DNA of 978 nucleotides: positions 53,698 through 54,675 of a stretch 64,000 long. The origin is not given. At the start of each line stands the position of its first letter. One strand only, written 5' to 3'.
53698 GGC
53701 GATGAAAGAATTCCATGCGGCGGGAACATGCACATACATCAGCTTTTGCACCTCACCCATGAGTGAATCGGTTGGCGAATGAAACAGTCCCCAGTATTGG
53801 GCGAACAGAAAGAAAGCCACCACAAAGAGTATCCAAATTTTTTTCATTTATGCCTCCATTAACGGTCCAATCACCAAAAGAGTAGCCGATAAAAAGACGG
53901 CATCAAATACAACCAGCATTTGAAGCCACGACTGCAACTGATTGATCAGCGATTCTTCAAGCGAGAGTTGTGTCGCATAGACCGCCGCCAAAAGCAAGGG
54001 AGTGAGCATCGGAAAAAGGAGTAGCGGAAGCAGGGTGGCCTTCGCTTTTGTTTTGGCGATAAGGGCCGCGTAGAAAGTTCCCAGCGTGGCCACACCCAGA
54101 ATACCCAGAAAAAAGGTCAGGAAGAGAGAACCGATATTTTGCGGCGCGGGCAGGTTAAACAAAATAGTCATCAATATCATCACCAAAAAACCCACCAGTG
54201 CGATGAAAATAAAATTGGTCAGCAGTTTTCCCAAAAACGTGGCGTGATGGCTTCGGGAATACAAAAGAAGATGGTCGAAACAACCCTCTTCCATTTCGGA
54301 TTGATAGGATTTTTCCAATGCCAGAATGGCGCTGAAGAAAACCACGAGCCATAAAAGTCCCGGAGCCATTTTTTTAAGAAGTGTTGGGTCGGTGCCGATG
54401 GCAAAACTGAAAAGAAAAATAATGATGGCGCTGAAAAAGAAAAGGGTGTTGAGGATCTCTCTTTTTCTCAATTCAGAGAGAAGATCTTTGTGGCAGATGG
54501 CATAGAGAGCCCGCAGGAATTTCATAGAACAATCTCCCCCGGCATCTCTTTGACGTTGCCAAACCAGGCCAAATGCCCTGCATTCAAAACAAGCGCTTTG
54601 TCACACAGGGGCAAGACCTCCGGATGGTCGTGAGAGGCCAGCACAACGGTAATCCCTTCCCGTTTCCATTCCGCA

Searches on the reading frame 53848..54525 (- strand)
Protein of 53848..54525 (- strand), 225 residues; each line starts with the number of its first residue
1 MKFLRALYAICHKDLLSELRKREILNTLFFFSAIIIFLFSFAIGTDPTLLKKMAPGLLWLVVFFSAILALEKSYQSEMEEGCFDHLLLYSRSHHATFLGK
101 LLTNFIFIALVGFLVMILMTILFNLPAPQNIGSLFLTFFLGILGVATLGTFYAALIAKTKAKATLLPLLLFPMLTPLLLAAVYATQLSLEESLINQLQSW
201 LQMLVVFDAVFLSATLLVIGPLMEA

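Call 44: find_related_loci(query=window:53848-54525:-, collection=metagenome_contigs, flank=10000)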
Query window:53848-54525:- (225 aa) in metagenome_contigs; peptide patterns used: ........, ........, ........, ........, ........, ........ (x = any residue, [..] = any of these).
437 stretches matched a pattern, but none encodes a relative of the query by tblastn (E <= 1e-3).
